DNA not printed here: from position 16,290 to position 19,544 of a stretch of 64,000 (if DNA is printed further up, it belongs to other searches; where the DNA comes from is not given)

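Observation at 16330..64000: Cassette-like family of six large CWB2 surface (S-layer-type) genes: conserved flanks and termini, variable cores, both orientations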

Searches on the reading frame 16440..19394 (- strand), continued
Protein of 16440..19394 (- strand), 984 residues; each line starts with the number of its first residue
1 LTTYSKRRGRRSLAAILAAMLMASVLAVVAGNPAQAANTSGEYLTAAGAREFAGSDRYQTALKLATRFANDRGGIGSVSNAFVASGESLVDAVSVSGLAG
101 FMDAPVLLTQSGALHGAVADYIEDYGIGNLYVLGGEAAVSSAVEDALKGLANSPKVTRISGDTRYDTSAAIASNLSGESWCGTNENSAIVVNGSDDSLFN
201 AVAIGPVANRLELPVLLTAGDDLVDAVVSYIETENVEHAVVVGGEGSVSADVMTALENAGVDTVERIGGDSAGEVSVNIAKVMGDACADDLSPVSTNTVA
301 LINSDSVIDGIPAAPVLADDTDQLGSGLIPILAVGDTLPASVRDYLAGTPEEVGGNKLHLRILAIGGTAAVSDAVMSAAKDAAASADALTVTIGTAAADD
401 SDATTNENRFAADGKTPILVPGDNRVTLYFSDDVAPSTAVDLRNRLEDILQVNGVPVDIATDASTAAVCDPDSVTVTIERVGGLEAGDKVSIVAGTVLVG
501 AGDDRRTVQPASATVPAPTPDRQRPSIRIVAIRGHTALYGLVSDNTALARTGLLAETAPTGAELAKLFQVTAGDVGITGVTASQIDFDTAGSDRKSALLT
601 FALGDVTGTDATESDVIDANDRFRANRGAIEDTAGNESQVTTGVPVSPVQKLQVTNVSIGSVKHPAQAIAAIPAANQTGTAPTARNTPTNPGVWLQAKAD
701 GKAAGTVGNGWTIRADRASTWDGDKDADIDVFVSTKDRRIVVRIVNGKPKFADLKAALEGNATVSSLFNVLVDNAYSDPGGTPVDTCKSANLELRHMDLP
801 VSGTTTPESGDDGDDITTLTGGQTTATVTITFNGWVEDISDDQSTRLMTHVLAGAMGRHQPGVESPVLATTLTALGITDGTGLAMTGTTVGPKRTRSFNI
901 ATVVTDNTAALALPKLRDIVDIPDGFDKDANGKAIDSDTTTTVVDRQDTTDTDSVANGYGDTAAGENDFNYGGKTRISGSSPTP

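Call 40: find_encoding_contigs(protein=window:16440-19394:-, flank=10000, max_places=10)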
Protein window:16440-19394:- (984 aa): no gene with exactly this product is on record in the collection.

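Call 57: search_protein_families(library=ncbifam, proteins=[window:16440-19394:-], max_evalue=0.001)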
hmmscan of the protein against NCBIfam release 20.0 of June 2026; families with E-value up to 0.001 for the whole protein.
window:16440-19394:- (984 aa): 1 family
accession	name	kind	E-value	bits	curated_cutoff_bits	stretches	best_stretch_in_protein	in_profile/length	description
NF033435.1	S-layer_Clost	equivalog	8.7e-20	71.1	650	1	50-272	385-614/728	S-layer protein SlpA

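Call 58: search_solved_structures(query=A2, max_evalue=0.01)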
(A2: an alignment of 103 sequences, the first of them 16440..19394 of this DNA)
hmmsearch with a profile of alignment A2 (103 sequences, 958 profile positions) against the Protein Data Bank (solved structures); distinct sequences matched with E-value up to 0.01: 8.
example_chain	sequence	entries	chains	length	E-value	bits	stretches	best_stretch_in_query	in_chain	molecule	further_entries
5j72_A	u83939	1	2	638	7.9e-30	107.2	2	59-267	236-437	Putative N-acetylmuramoyl-L-alanine amidase,autolysin cwp6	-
5j6q_A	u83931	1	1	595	4.6e-27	98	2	159-293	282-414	Cell wall binding protein cwp8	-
7acx_B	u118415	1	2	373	1.2e-25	93.3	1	50-344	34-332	S-layer protein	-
7acy_B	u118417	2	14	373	7.9e-25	90.6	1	50-344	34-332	S-layer protein | Precursor of the S-layer proteins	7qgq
7acz_B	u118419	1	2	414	3.2e-24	88.6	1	50-327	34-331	SLPH (HMW SLP)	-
8bby_B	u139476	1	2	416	3.3e-24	88.6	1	50-327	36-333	S-layer protein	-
9f8e_B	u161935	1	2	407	1.1e-21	80.2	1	49-290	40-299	S-layer protein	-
9f8f_B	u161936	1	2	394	1.6e-19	73.1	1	51-327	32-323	SLPH - S-layer protein HMW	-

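Call 61: predict_structure(alignment_id=A2)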
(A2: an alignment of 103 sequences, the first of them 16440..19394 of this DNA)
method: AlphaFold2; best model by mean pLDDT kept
length: 984 residues; sequences in the alignment: 103
mean_pLDDT: 86.4   pTM: 0.58
mean pLDDT of the five models: 86.4, 86.1, 84.4, 83.5, 83.2
residues with pLDDT >= 90: 603; 70-90: 262; 50-70: 67; < 50: 52
segments of 3 or more residues with pLDDT < 50: 1-36, 398-408, 808-812
pLDDT, mean of each block of 10 residues (from residue 1): 38 43 35 51 89 91 94 90 89 91 95 94 96 94 96 96 93 90 92 90 95 94 93 96 94 96 95 95 89 91 91 92 82 95 87 72 90 94 77 65 42 66 86 69 87 90 59 83 88 81 76 85 94 93 94 94 94 93 91 89 85 89 97 95 93 94 90 92 88 93 91 94 96 95 97 96 95 82 79 91 60 78 94 94 96 95 92 94 84 93 90 93 93 84 78 88 72 90 54
secondary structure, 60 per line:
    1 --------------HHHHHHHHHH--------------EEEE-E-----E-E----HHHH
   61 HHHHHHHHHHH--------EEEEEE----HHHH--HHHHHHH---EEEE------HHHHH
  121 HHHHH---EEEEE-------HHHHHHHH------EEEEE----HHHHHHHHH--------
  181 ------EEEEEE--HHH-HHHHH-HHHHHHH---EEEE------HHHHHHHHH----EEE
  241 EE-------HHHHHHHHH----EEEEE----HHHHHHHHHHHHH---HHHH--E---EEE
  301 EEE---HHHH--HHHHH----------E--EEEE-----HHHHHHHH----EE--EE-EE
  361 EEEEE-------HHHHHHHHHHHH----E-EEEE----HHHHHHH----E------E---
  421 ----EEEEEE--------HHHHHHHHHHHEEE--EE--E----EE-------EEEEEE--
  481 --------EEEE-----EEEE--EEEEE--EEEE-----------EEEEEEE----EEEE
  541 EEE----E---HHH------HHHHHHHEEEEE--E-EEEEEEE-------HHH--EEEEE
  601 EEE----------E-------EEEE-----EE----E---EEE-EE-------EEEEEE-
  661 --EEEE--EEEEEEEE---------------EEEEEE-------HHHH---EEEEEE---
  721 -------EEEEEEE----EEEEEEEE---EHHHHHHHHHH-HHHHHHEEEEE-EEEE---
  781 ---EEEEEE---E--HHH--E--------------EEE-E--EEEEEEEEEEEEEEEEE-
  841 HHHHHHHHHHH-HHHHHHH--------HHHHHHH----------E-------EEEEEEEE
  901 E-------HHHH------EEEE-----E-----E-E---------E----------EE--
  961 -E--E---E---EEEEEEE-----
elements in order (helices of 4 or more, strands of 3 or more residues): H15-24 E39-42 H57-71 E80-85 H90-93 H96-102 E106-109 H116-125 E129-133 H141-148 E155-159 H164-172 E187-192 H199-203 H205-211 E215-218 H225-233 E238-242 H250-258 E263-267 H272-284 H288-291 E298-303 H307-310 H313-317 E331-334 H340-347 E359-365 H373-384 E391-394 H399-405 E425-430 H439-449 E450-452 E473-478 E489-492 E498-501 E504-508 E511-514 E526-532 E537-543 H561-567 E568-572 E577-583 E596-603 E622-625 E641-643 E654-659 E663-666 E669-676 E692-697 H705-708 E712-717 E728-734 E739-746 H751-760 H762-767 E768-772 E774-777 E784-789 E816-818 E823-839 H841-851 H853-859 H868-874 E893-901 H909-912 E919-922 E973-979

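Call 64: fold_search(model_id=the predicted structure, library=pdb)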
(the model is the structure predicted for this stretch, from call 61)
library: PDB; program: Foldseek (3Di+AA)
matches with E <= 10: 1309; with E <= 0.001: 12
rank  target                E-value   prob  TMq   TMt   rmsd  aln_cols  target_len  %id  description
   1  7acz_D                2.0e-19  1.00  0.30  0.68   7.5       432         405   24  RdeltaD2 H/L (LMW SLP/HMW SLP) complex from C. difficile SlpA (R20291 strain) (released 2022-03-09)
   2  7acy_B                7.8e-19  1.00  0.29  0.73   8.2       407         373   23  H/L (SLPH/SLPL) complex from C. difficile (CD630 strain) (released 2022-03-09)
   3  7acz_B                8.7e-19  1.00  0.29  0.68   7.6       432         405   24  RdeltaD2 H/L (LMW SLP/HMW SLP) complex from C. difficile SlpA (R20291 strain) (released 2022-03-09)
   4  5j72_A                1.1e-18  1.00  0.29  0.43   4.8       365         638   21  Cwp6 from Clostridium difficile (released 2017-02-08)
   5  8bby_D                1.7e-18  1.00  0.29  0.66   8.4       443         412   24  VarB H/L (SLPL/SLPH) complex from C. difficile SlpA (R20291 strain) (released 2023-07-12)
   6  9f8e_B                2.2e-18  1.00  0.29  0.67   8.3       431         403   22  SLPL/SLPH (H/L) complex from C. difficile SlpA (Ox247_delta_orf2 strain, SLCT11) (released 2025-09-03)
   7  7acx_D                2.6e-18  1.00  0.29  0.72   8.1       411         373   22  H/L (SLPH/SLPL) complex from C. difficile (R7404 strain) (released 2022-03-09)
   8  9f8f_B                1.1e-17  1.00  0.28  0.66   9.1       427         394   24  SLPL/SLPH (H/L) complex C. difficile Opt2472 strain (SLCT2) (released 2025-09-03)
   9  8bby_B                4.5e-17  1.00  0.29  0.63   8.0       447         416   23  VarB H/L (SLPL/SLPH) complex from C. difficile SlpA (R20291 strain) (released 2023-07-12)
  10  5j6q                  5.6e-17  1.00  0.27  0.44   3.9       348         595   22  Cwp8 from Clostridium difficile (released 2017-02-08)
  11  7acx_B                6.6e-17  1.00  0.29  0.72   8.4       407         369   24  H/L (SLPH/SLPL) complex from C. difficile (R7404 strain) (released 2022-03-09)
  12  4e9l                  3.9e-04  0.47  0.08  0.18  30.6       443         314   10  FdeC, a Novel Broadly Conserved Escherichia coli Adhesin Eliciting Protection against Urinary Tract Infections (released 2012-04-25)
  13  4ief_D                2.4e-03  0.41  0.09  0.18  22.9       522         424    8  Complex of Porphyromonas gingivalis RgpB pro- and mature domains (released 2013-04-10)
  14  8xk5_C                4.2e-03  0.75  0.08  0.29  16.4       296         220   13  SNB1G11 Fab bound to SFTSV glycoprotein Gn (released 2024-07-10)
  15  5c4r                  4.5e-03  0.75  0.08  0.26  17.6       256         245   14  CobK precorrin-6A reductase (released 2016-11-16)
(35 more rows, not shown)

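Call 85: find_encoding_contigs(protein=P0037, flank=10000, max_places=4)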
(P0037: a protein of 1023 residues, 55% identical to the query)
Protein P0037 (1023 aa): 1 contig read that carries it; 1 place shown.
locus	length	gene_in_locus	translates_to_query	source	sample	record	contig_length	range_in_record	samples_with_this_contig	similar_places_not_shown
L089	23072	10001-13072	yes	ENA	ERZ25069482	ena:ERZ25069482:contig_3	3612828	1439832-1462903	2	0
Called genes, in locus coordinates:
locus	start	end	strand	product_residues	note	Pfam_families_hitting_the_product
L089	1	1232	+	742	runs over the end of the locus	PF14690:Zn_ribbon_ISL3, PF13542:HTH_Tnp_ISL3 (faint), PF01610:DDE_Tnp_ISL3, PF00805:Pentapeptide, PF13576:Pentapeptide_3 (faint), PF13599:Pentapeptide_4 (weak), PF00805:Pentapeptide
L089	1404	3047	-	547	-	-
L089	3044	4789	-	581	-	-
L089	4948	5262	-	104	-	-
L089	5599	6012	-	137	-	PF01850:PIN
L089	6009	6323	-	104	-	PF02604:PhdYeFM_antitox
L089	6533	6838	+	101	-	-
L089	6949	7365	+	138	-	PF15970:HicB-like_2 (weak)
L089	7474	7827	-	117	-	PF01609:DDE_Tnp_1, PF13751:DDE_Tnp_1_6 (weak)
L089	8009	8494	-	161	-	-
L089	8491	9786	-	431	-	PF13356:Arm-DNA-bind_3, PF22022:Phage_int_M, PF00589:Phage_integrase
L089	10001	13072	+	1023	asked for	PF04122:CW_binding_2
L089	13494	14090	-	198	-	PF01442:Apolipoprotein (weak)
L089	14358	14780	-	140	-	PF01850:PIN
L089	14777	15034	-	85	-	PF02604:PhdYeFM_antitox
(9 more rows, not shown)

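Call 89: find_related_loci(query=A1, collection=viral_contigs, flank=5000)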
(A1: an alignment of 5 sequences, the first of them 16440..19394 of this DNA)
Query A1 (984 aa) in viral_contigs; peptide patterns used: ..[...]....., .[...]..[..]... (x = any residue, [..] = any of these).
79 stretches matched a pattern, but none encodes a relative of the query by tblastn (E <= 1e-3).
